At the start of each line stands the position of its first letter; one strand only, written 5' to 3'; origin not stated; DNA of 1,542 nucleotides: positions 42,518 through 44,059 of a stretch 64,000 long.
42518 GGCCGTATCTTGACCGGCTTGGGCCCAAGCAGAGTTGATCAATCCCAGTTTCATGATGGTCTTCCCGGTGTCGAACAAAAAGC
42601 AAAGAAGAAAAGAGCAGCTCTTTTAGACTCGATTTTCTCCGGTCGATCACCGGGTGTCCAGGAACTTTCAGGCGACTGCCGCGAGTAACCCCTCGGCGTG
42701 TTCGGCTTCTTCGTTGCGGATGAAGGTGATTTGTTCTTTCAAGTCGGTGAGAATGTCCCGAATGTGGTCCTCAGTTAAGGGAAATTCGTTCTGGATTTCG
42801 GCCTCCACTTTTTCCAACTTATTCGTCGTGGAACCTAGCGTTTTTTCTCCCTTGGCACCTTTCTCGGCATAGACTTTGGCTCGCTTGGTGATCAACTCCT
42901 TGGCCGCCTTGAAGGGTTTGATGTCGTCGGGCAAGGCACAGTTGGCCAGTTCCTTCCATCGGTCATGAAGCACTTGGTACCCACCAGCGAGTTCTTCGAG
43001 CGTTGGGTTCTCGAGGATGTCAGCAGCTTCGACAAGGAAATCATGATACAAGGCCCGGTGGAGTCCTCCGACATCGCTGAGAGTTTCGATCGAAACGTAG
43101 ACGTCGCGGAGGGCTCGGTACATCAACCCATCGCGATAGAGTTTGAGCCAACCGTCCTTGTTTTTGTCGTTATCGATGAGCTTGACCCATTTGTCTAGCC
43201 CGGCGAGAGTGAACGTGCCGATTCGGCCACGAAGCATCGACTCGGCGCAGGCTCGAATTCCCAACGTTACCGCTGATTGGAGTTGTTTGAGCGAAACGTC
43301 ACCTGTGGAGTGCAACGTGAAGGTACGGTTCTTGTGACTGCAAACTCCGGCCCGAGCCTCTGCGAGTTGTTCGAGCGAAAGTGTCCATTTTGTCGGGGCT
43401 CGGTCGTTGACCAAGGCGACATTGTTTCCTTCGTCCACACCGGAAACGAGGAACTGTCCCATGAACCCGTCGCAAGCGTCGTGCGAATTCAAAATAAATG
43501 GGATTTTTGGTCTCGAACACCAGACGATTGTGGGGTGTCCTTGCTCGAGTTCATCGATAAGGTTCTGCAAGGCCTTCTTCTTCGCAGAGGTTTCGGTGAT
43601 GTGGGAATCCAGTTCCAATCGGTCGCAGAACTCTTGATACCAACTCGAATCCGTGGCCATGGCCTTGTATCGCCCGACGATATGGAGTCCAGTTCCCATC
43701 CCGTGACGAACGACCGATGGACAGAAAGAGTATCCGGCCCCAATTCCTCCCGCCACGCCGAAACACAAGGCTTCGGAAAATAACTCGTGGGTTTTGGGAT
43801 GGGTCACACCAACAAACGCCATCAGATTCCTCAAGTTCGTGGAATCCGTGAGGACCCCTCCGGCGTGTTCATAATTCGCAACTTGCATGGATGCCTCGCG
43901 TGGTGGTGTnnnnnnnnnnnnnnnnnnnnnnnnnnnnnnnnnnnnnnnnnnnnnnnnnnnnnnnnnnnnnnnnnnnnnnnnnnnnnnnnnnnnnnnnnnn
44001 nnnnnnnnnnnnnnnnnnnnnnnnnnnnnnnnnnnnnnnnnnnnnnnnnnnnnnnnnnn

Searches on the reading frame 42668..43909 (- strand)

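Call 8: search_protein_families(library=pfam, proteins=[window:42668-43909:-], max_evalue=0.001)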
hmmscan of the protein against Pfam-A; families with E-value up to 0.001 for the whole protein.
window:42668-43909:- (413 aa): 2 families
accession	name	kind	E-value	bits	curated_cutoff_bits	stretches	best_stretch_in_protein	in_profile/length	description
PF16169.10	DUF4872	-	8.4e-18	65.2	28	1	181-326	2-142/173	Domain of unknown function (DUF4872)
PF14399.12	BtrH_N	-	4.4e-14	53.3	29.7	1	23-169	4-133/134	Butirosin biosynthesis protein H, N-terminal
